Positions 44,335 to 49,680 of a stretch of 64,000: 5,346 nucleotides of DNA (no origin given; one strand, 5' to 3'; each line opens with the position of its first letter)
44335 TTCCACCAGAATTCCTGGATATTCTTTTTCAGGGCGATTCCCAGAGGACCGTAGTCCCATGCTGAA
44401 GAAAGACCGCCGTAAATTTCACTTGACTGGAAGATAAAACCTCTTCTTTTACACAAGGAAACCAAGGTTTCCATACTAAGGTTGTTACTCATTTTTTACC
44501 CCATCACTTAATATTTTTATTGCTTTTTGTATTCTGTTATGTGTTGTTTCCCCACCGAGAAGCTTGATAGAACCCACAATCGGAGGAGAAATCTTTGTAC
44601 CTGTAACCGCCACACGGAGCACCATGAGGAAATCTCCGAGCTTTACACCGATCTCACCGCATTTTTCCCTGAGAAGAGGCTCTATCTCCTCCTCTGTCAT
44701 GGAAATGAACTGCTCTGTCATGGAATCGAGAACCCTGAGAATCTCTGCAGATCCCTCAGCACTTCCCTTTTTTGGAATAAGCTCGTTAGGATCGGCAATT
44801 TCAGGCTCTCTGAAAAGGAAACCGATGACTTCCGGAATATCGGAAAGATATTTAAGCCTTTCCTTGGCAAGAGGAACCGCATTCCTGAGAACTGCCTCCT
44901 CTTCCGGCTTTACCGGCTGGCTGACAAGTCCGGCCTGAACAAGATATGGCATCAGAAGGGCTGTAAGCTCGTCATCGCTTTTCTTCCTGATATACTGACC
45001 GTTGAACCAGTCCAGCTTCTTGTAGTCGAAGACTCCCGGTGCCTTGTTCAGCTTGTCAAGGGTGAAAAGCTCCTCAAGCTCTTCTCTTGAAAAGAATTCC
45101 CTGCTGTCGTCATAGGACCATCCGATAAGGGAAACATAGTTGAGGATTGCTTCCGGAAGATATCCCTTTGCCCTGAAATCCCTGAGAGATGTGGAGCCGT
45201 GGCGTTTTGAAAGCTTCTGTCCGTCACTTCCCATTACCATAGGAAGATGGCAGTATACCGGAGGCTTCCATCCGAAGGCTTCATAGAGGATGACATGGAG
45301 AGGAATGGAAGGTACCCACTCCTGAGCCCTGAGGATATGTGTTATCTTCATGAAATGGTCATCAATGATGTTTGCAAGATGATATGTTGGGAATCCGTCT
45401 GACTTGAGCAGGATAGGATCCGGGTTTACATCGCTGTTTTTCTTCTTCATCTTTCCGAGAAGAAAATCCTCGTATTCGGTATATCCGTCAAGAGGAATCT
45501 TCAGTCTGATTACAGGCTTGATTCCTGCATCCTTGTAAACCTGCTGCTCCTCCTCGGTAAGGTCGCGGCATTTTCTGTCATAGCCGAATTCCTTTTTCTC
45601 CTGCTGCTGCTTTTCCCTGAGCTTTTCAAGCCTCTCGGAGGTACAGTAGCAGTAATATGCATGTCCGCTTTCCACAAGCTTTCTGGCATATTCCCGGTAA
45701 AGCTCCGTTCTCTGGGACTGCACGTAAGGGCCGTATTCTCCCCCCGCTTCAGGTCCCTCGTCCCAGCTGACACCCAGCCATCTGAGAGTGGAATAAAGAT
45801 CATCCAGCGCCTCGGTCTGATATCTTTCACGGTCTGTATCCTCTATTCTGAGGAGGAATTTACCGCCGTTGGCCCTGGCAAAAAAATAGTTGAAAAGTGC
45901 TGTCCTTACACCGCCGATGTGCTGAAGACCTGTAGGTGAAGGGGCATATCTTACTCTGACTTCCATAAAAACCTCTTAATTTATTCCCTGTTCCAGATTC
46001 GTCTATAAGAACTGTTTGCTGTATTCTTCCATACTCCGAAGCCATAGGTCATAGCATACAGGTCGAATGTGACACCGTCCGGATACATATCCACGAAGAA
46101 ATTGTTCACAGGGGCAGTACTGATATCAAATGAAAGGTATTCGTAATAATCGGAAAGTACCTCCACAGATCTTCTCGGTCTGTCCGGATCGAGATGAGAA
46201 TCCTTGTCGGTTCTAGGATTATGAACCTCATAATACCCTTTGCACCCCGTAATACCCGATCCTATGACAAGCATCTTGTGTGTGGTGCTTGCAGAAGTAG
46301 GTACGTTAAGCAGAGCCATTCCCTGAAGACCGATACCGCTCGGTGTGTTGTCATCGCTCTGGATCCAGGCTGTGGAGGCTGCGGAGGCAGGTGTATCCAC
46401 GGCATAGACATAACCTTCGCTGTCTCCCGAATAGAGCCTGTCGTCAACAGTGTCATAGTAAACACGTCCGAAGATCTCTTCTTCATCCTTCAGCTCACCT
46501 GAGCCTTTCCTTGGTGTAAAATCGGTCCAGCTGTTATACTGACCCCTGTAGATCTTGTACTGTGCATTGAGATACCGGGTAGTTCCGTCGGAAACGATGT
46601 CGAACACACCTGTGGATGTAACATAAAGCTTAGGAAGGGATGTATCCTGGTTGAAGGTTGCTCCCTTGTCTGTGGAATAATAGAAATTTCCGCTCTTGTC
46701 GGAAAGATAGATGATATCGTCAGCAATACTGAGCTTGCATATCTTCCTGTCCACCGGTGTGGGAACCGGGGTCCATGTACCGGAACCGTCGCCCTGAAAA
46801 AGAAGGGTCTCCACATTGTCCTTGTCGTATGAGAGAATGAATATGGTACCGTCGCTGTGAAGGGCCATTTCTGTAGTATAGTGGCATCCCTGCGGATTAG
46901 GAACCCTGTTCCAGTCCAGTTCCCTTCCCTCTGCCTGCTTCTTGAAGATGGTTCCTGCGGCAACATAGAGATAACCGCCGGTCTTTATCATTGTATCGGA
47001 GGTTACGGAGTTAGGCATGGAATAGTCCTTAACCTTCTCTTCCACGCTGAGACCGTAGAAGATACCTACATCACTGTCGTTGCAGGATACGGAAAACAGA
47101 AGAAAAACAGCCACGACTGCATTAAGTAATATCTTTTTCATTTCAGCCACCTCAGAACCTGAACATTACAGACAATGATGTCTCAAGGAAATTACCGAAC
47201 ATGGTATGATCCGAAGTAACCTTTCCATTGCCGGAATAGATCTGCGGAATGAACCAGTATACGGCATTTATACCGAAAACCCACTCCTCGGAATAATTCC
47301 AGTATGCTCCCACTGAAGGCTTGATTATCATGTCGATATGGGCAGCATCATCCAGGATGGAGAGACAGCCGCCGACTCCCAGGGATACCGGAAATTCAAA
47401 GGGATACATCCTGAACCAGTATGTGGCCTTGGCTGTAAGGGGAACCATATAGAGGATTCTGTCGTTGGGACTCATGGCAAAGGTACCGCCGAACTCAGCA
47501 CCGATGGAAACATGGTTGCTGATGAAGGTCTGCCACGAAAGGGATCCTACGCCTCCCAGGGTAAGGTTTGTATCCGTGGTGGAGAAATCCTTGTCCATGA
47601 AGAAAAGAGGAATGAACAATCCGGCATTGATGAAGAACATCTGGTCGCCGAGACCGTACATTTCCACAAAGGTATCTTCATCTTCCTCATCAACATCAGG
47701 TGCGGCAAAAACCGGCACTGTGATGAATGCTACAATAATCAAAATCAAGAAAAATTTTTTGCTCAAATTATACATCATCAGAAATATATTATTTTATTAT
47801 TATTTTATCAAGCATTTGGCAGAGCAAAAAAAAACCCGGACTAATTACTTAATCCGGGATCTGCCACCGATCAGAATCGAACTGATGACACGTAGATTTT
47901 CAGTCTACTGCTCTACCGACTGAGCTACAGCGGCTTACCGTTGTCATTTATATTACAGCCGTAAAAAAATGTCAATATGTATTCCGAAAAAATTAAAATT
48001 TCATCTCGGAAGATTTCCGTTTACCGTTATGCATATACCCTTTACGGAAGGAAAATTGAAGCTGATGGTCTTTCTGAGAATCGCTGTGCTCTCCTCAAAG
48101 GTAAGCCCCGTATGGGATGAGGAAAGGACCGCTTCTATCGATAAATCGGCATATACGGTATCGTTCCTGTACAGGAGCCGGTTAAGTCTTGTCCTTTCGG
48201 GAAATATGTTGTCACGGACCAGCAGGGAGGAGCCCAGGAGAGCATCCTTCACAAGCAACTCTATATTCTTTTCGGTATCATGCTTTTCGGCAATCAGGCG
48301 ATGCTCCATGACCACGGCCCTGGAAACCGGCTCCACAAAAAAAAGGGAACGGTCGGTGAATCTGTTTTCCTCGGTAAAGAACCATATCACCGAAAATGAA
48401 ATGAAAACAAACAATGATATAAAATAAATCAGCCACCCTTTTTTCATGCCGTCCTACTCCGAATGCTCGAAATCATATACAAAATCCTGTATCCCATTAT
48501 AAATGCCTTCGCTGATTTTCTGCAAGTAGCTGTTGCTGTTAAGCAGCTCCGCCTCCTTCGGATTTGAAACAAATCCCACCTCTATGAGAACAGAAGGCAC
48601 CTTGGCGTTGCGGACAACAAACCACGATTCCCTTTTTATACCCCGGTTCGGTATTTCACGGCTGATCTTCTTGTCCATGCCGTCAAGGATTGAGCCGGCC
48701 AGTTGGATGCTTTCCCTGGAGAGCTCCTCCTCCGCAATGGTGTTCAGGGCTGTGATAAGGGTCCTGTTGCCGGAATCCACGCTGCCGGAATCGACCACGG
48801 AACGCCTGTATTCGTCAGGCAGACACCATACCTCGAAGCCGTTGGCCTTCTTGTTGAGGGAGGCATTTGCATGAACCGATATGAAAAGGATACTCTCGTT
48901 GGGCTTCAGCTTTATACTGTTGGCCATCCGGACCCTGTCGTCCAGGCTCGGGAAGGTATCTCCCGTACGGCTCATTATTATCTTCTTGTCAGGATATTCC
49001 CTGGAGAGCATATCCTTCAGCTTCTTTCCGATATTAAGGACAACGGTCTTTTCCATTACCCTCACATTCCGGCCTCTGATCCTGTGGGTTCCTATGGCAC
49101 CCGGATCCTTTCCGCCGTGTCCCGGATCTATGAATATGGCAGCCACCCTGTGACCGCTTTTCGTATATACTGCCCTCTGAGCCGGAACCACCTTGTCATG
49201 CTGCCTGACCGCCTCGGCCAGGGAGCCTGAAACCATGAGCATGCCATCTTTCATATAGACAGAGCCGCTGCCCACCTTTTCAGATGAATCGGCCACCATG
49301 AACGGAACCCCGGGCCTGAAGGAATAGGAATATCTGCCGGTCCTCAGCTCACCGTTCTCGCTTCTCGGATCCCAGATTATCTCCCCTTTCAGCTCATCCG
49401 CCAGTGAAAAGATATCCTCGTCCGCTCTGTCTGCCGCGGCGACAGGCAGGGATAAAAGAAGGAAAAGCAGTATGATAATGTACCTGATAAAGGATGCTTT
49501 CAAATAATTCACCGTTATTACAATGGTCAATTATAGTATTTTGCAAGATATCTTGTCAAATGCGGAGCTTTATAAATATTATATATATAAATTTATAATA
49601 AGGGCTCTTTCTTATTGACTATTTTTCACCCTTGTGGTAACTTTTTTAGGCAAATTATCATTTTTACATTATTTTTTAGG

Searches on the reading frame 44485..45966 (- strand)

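Call 30: search_protein_families(library=pfam, proteins=[window:44485-45966:-], max_evalue=0.00001)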
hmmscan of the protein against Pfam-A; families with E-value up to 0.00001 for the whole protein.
window:44485-45966:- (493 aa): 2 families
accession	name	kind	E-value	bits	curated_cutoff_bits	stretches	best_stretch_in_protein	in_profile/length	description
PF00749.27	tRNA-synt_1c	-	8.4e-102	340.7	23.4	1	2-320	1-314/314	tRNA synthetases class I (E and Q), catalytic domain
PF19269.4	Anticodon_2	-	1e-26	94.4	23.6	1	333-483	1-141/141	Anticodon binding domain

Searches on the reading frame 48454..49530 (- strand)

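Call 30: search_protein_families(library=pfam, proteins=[window:48454-49530:-], max_evalue=0.00001)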
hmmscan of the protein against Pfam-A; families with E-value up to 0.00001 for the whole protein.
window:48454-49530:- (358 aa): 1 family
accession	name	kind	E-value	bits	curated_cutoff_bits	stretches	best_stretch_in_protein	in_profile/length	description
PF01520.23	Amidase_3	-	2.3e-49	168.2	27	1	132-348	1-173/174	N-acetylmuramoyl-L-alanine amidase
